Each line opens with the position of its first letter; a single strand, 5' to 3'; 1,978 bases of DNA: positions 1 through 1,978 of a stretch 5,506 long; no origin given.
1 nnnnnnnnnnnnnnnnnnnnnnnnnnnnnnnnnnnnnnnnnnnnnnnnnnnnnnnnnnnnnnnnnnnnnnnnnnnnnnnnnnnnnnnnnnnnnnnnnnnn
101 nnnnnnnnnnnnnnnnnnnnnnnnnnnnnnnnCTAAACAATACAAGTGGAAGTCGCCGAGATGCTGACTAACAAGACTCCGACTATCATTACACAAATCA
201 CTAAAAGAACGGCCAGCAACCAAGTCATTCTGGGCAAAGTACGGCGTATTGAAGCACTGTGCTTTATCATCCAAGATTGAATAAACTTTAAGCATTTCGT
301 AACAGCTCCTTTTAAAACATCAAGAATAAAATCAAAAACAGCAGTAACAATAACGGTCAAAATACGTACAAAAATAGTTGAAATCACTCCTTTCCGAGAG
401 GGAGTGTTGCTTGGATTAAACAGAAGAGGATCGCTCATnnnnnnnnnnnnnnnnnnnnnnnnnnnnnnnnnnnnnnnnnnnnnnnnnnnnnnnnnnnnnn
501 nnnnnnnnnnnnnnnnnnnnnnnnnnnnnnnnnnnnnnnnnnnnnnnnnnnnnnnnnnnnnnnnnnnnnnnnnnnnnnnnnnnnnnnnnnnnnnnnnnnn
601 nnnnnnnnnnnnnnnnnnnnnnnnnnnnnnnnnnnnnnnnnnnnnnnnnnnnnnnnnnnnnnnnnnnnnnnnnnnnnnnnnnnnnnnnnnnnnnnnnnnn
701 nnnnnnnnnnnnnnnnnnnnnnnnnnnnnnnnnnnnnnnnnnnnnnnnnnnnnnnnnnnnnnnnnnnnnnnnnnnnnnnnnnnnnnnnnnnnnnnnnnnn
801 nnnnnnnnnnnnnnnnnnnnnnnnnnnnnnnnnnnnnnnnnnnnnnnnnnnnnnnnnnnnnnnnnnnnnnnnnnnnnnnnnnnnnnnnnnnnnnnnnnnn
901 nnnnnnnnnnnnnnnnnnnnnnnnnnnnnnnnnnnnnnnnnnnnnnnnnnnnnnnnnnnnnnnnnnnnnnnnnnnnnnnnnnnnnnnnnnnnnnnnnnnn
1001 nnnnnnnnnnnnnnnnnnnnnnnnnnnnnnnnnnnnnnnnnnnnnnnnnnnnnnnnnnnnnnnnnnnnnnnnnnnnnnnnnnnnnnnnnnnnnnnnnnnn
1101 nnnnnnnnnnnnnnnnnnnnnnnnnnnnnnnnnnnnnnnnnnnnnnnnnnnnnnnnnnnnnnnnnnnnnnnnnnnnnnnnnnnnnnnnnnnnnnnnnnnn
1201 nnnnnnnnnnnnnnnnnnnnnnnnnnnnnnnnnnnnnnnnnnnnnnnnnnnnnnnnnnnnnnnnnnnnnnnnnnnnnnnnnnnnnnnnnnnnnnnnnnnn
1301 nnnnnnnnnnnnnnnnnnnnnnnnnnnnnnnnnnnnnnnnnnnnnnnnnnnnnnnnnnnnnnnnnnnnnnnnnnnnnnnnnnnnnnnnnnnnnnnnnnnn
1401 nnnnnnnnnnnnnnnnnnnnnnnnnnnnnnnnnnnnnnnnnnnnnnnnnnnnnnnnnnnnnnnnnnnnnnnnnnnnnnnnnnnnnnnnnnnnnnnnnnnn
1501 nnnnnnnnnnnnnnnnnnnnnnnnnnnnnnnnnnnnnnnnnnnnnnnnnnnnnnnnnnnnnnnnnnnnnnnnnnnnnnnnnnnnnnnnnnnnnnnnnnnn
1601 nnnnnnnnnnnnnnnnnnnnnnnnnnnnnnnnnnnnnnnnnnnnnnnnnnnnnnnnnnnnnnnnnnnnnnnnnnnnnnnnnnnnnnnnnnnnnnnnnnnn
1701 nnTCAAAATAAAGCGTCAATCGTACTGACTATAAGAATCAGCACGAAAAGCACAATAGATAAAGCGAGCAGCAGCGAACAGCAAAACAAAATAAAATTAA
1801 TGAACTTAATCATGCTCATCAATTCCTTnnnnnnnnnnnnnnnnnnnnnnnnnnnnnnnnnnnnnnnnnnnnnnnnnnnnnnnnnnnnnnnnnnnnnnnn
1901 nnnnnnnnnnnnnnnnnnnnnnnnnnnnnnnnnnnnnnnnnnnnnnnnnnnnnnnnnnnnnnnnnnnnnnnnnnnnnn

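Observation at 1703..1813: Unannotated 36-aa transmembrane peptide, apparently translationally coupled to its neighbours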

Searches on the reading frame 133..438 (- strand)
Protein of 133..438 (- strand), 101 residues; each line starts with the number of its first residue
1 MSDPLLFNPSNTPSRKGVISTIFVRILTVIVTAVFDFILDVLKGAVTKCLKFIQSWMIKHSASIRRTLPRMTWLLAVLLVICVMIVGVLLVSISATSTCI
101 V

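Call 6: search_protein_families(library=phrogs, proteins=[window:133-438:-], max_evalue=0.01)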
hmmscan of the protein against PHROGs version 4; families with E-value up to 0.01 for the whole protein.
window:133-438:- (101 aa): 0 families

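Call 7: search_protein_families(library=pfam, proteins=[window:133-438:-], max_evalue=0.01)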
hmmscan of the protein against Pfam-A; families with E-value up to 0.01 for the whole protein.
window:133-438:- (101 aa): 0 families

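Call 63: search_protein_families(library=ncbifam, proteins=[window:133-438:-], max_evalue=10)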
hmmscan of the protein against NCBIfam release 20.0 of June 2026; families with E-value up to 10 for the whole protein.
window:133-438:- (101 aa): 3 families
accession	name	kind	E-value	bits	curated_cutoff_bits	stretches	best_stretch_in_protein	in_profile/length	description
NF045890.1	conj_pls20_p028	equivalog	0.035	13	150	1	19-91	16-85/377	pLS20_p028 family conjugation system transmembrane protein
TIGR00964.1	secE_bact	equivalog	2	8.4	27.55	1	13-48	18-53/57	preprotein translocase subunit SecE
TIGR01593.1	holin_tox_secr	subfamily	4.4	7.3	40.2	0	25-60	18-50/128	toxin secretion/phage lysis holin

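Call 64: search_protein_families(library=padloc, proteins=[window:133-438:-], max_evalue=10)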
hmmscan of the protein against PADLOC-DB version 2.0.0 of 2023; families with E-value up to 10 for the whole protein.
window:133-438:- (101 aa): 0 families

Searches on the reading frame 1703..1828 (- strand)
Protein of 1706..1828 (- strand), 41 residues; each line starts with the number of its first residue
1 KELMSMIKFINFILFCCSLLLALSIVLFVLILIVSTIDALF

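Call 6: search_protein_families(library=phrogs, proteins=[window:1703-1813:-], max_evalue=0.01)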
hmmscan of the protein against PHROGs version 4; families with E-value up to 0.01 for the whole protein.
window:1703-1813:- (36 aa): 0 families

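Call 7: search_protein_families(library=pfam, proteins=[window:1703-1813:-], max_evalue=0.01)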
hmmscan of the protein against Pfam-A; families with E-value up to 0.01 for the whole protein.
window:1703-1813:- (36 aa): 0 families

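Call 32: find_homologous_proteins(query=window:1706-1828:-, max_evalue=1)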
Query seq(41 aa) (41 aa): 4 proteins with E <= 1 among 4 candidates.
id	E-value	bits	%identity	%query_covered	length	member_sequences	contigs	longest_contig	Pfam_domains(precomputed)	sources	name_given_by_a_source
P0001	1.3e-7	48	92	88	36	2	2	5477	-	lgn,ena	-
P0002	2.6e-5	41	84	78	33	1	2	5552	-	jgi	jgi:hypothetical protein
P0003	3.6e-5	41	81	78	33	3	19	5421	-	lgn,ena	-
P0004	5.9e-5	40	84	78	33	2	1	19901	-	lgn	-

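Call 34: find_encoding_contigs(protein=P0004, flank=10000, max_places=4)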
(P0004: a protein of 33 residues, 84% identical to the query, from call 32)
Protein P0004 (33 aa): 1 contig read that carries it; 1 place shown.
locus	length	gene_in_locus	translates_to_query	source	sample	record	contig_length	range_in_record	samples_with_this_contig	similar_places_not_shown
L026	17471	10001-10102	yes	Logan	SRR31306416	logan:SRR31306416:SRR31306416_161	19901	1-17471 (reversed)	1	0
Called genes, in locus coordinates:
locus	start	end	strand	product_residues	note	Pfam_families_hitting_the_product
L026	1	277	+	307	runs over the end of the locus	PF00795:CN_hydrolase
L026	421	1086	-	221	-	PF01966:HD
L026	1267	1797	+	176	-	PF14512:TM1586_NiRdase (faint), PF00881:Nitroreductase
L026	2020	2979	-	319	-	PF07751:Abi_2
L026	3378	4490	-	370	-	PF14659:Phage_int_SAM_3, PF00589:Phage_integrase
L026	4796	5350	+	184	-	-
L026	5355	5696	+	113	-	PF03960:ArsC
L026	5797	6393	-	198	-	-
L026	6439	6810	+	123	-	PF09675:Chlamy_scaf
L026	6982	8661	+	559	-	PF02305:Phage_F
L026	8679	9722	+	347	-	-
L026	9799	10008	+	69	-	-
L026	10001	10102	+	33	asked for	-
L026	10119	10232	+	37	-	-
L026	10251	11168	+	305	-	PF23343:REP_ORF2-G2P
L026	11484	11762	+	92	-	PF20577:Phage_ORF5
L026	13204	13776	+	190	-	PF12844:HTH_19 (weak), PF01381:HTH_3, PF07883:Cupin_2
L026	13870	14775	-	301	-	PF13353:Fer4_12 (faint), PF04055:Radical_SAM, PF12838:Fer4_7 (faint), PF13187:Fer4_9 (faint), PF12797:Fer4_2 (faint), PF00037:Fer4 (weak), PF12837:Fer4_6 (weak), PF13237:Fer4_10 (weak), +2 more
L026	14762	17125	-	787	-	PF02901:PFL-like, PF01228:Gly_radical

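Call 47: search_protein_families(library=ncbifam, proteins=[L026:14762-17125:-, L026:13870-14775:-, L026:13204-13776:+, L026:5355-5696:+, L026:4796-5350:+, L026:5797-6393:-, L026:3378-4490:-, L026:421-1086:-, L026:1267-1797:+], max_evalue=0.00001)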
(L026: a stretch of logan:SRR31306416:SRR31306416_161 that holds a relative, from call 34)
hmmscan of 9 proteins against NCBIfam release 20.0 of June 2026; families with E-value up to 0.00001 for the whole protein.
L026:14762-17125:- (787 aa): 12 families
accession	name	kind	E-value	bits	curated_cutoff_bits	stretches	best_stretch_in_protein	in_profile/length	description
TIGR04394.1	choline_CutC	equivalog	1.1e-210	702.1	1050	1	2-785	1-787/789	choline trimethylamine-lyase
TIGR01774.1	PFL2-3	subfamily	2.4e-201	671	678.2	1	1-784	1-784/786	formate C-acetyltransferase/glycerol dehydratase family glycyl radical enzyme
NF048011.1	SfplDhtHpsGDes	equivalog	3.6e-188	627.6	1000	1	4-785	24-820/821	(2S)-3-sulfopropanediol dehydratase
NF043068.1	glycl_HYPD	equivalog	5.4e-178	593.6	1100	1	3-782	1-780/784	trans-4-hydroxy-L-proline dehydratase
NF007437.0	PRK09983.1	equivalog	1.1e-154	516.4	1109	1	3-784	2-763/765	formate C-acetyltransferase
NF048009.1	SfplDhtHpfGKleb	equivalog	1.3e-151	506.5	1000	1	5-782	27-820/824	(2S)-3-sulfopropanediol dehydratase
NF033718.1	indole_decarb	equivalog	3e-128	429.4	1100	2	3-590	32-648/868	indoleacetate decarboxylase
NF033715.1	glycyl_HPDL_Lrg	equivalog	1.1e-110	370.9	1150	3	118-585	182-678/901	4-hydroxyphenylacetate decarboxylase large subunit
TIGR01255.1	pyr_form_ly_1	equivalog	2.3e-36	125.5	994.2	1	236-786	216-743/744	formate C-acetyltransferase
NF038360.1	rad_fix_GrcA3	exception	1.3e-19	70.1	158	1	716-786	7-77/78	autonomous glycyl radical cofactor GrcA3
NF008341.1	PRK11127.1-1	equivalog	4.8e-14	52.1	145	1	727-786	20-79/80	autonomous glycyl radical cofactor GrcA2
TIGR04365.1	spare_glycyl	equivalog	6.3e-09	36.2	170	1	729-785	68-124/126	autonomous glycyl radical cofactor GrcA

L026:13870-14775:- (301 aa): 17 families
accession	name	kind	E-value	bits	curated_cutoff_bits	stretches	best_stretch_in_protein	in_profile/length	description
TIGR02494.1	PFLE_PFLC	subfamily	2.1e-94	316.1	174.35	1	8-293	1-292/293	glycyl-radical enzyme activating protein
NF043069.1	T4HPD_activ_SAM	equivalog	2.9e-88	296.1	425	1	6-297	2-295/299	trans-4-hydroxy-L-proline dehydratase activase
TIGR04395.1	cutC_activ_rSAM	equivalog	3.9e-81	272.7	360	1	2-296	1-303/309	choline TMA-lyase-activating enzyme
NF048010.1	SfplDhtActHpsHDes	equivalog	1.5e-78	263.7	430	1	4-289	4-297/298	(2S)-3-sulfopropanediol dehydratase activating enzyme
NF033719.1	ind_deCO2_activ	equivalog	3.9e-76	256.2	425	1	7-297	2-300/302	indoleacetate decarboxylase activase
NF033717.2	HPDL_rSAM_activ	equivalog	2.9e-74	250.1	420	1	4-295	2-301/311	4-hydroxyphenylacetate decarboxylase activase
NF048008.1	SfplDhtActHpfHKleb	equivalog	3.8e-65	220.2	500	1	8-297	2-303/308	(2S)-3-sulfopropanediol dehydratase activating enzyme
TIGR04003.1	rSAM_BssD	equivalog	3.7e-60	203.7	496.45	1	9-269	4-273/314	[benzylsuccinate synthase]-activating enzyme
NF007483.0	PRK10076.1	equivalog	4.4e-60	203.3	326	2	81-297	73-288/292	[formate-C-acetyltransferase]-activating enzyme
TIGR04041.1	activase_YjjW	hypoth_equivalog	1e-48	166.1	250.2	1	8-296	4-271/276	YjjW family glycine radical enzyme activase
TIGR02493.1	PFLA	equivalog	1.7e-48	165.1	231.75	2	99-292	39-234/235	pyruvate formate-lyase-activating protein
NF008356.0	PRK11145.1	equivalog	5.9e-42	143.6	375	2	101-297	46-244/246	pyruvate formate lyase 1-activating protein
TIGR02495.1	NrdG2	equivalog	8.3e-15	54.6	131.15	1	85-242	24-181/193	anaerobic ribonucleoside-triphosphate reductase activating protein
TIGR02491.1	NrdG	equivalog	4.6e-10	39.6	126.1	0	8-49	2-43/154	anaerobic ribonucleoside-triphosphate reductase activating protein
TIGR04349.1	rSAM_QueE_gams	hypoth_equivalog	1.2e-09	38.2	300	0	82-192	24-123/210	7-carboxy-7-deazaguanine synthase QueE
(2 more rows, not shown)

L026:13204-13776:+ (190 aa): 7 families
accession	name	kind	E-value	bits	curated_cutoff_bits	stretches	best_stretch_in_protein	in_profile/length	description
NF041951.1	phage_RstR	subfamily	2.4e-10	40.6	80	1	15-82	3-70/108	RstR family transcriptional repressor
NF006015.0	PRK08154.1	subfamily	5e-10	39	204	1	12-90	28-106/314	anaerobic benzoate catabolism transcriptional regulator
NF007408.0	PRK09943.1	equivalog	8.1e-10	38.5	211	1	14-180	7-172/185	HTH-type transcriptional regulator PuuR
NF047948.1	male_kill_WMK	equivalog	1.9e-06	27.5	300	1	12-90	160-238/300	WO male-killing family protein Wmk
NF010465.0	PRK13890.1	equivalog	3.2e-06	27.2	96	1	22-88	13-79/121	conjugal transfer protein TrbA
NF046032.1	TransRegSlrRBacil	equivalog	3.3e-06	27.3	250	1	15-82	2-70/149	HTH-type transcriptional regulator SlrR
NF041677.1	trans_regClgR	equivalog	8.2e-06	25.9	170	0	15-77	9-71/113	transcriptional regulator ClgR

L026:5355-5696:+ (113 aa): 4 families
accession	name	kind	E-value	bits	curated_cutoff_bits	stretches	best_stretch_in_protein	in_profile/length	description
TIGR01617.1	arsC_related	subfamily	6.1e-11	42.6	75.05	1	3-108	1-111/117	Spx/MgsR family RNA polymerase-binding regulatory protein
NF041114.2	gluta_UXX_star_1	equivalog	3.6e-06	27.1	72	0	3-36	1-34/70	UXX-star selenoprotein family 1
NF008107.0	PRK10853.1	equivalog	7.3e-06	26.1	121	1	3-109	3-112/119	ArsC family reductase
NF002459.0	PRK01655.1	subfamily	9.5e-06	25.6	123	0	3-107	2-108/132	transcriptional regulator Spx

L026:4796-5350:+ (184 aa): 0 families

L026:5797-6393:- (198 aa): 0 families

L026:3378-4490:- (370 aa): 7 families
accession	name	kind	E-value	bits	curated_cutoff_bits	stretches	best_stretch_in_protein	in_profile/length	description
TIGR02224.1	recomb_XerC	equivalog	2.7e-26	92.6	335.15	1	74-362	9-285/295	tyrosine recombinase XerC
TIGR02225.1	recomb_XerD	equivalog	3.7e-24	85.6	329.6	1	74-365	9-285/290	site-specific tyrosine recombinase XerD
NF040815.2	recomb_XerA_Arch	equivalog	2.3e-23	83.1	220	1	77-361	11-261/263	site-specific tyrosine recombinase/integron integrase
NF001399.0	PRK00283.1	subfamily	1.3e-19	70.6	279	1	74-365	18-294/300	tyrosine recombinase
TIGR02249.1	integrase_gron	subfamily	2.2e-14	53.5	265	1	81-227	17-155/315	integron integrase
NF002331.0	PRK01287.1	subfamily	9.6e-13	47.8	371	1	123-354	95-312/365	site-specific tyrosine recombinase XerC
NF003462.0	PRK05084.1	equivalog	2.2e-11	43.1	267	1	198-367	205-357/360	tyrosine recombinase XerS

L026:421-1086:- (221 aa): 5 families
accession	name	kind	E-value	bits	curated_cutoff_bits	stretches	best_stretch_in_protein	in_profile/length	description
NF009344.0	PRK12705.1-1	equivalog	1.2e-07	30.8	831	1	31-121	384-467/572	hypothetical protein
TIGR00277.1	HDIG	domain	6.4e-07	29.2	27.6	1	36-92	6-68/84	HDIG domain-containing metalloprotein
TIGR03319.1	RNase_Y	equivalog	1.8e-06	26.8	454.35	1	31-133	326-419/514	ribonuclease Y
NF000997.0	PRK00106.1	equivalog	1.8e-06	26.8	937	1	31-142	347-454/535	ribonuclease Y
TIGR01596.1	cas3_HD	equivalog_domain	7e-06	26.2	43.45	0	37-73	3-43/178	CRISPR-associated endonuclease Cas3''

L026:1267-1797:+ (176 aa): 4 families
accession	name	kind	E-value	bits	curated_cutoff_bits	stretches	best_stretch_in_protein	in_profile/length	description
NF008033.1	PRK10765.1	equivalog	5.4e-12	45.7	223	1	1-64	1-64/240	oxygen-insensitive NADPH nitroreductase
NF009810.0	PRK13294.1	equivalog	2.8e-09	36.4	304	0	6-60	256-310/449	coenzyme F420-0:L-glutamate ligase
TIGR03553.1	F420_FbiB_CTERM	equivalog_domain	6.7e-09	35.8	249.55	0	7-59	2-54/194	F420 biosynthesis protein FbiB, C-terminal domain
TIGR02476.1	BluB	equivalog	1.4e-07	31.1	150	0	3-56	8-61/205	5,6-dimethylbenzimidazole synthase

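Call 48: list_cluster_members(proteins=[L026:14762-17125:-, L026:13870-14775:-, L026:13204-13776:+, L026:5355-5696:+, L026:4796-5350:+, L026:5797-6393:-, L026:3378-4490:-, L026:421-1086:-, L026:1267-1797:+, L026:2020-2979:-])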
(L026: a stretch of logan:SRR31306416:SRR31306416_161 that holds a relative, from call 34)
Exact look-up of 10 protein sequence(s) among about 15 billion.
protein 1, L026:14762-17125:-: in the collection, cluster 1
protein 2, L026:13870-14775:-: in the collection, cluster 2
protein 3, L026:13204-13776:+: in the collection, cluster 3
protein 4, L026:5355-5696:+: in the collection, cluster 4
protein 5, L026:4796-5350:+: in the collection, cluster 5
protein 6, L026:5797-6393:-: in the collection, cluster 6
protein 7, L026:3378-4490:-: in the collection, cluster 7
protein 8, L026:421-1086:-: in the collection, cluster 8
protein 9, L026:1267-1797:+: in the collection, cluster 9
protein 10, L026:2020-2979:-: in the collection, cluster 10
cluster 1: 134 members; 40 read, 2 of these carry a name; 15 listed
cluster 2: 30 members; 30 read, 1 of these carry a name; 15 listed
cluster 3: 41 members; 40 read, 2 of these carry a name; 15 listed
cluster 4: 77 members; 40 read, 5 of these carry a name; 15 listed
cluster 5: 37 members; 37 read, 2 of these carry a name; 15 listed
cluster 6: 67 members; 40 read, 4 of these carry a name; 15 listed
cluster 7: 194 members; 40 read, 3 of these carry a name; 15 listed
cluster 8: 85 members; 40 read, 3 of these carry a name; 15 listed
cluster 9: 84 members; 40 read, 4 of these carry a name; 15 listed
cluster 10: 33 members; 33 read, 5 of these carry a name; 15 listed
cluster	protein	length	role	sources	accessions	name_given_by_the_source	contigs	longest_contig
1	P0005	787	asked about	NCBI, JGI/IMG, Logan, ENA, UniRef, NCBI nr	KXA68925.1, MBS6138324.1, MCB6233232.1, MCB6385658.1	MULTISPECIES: glycyl radical protein [Megasphaera] | Formate C-acetyltransferase/glycerol dehydratase family glycyl radical enzyme n=2 ... | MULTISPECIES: pyruvate formate lyase family protein [Megasphaera]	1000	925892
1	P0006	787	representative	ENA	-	-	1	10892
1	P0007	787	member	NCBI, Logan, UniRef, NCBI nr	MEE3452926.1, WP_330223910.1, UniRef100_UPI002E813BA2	glycyl radical protein [Dialister sp.] | glycyl radical protein n=1 Tax=Dialister sp. TaxID=1955814 RepID=UPI002E813BA2 | pyruvate formate lyase family protein [Dialister sp.]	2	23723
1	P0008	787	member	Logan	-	-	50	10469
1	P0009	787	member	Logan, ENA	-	-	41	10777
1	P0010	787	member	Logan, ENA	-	-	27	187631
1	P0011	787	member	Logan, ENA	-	-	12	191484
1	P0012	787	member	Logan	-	-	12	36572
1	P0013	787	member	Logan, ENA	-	-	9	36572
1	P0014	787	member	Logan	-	-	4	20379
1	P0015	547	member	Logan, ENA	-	-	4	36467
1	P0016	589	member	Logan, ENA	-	-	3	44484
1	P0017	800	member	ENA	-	-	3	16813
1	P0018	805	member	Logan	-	-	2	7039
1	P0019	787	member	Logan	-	-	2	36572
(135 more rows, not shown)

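Call 63: search_protein_families(library=ncbifam, proteins=[window:1706-1813:-], max_evalue=10)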
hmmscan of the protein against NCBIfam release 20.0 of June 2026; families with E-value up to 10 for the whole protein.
seq(36 aa): 0 families

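Call 64: search_protein_families(library=padloc, proteins=[window:1706-1813:-], max_evalue=10)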
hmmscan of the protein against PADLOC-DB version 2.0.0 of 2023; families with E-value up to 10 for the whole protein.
seq(36 aa): 0 families

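Call 86: search_protein_representatives(protein=window:1706-1813:-)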
Query: 36 residues. Proteins with E-value up to 0.001 (for the whole library): 1; up to 1e-10: 0; up to 1e-30: 0. The best 1 are listed.
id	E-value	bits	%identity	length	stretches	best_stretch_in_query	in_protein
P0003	7.1e-06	40.9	81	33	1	5-36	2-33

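Call 95: predict_structure(protein=window:1706-1813:-)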
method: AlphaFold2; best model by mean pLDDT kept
length: 36 residues; sequences in the alignment: 1
mean_pLDDT: 96.9   pTM: 0.60
mean pLDDT of the five models: 96.9, 95.8, 95.3, 94.7, 93.2
residues with pLDDT >= 90: 34; 70-90: 2; 50-70: 0; < 50: 0
segments of 3 or more residues with pLDDT < 50: none
pLDDT, mean of each block of 10 residues (from residue 1): 95 98 98 94
secondary structure, 60 per line:
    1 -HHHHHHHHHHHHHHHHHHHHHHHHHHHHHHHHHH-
elements in order: H2-35
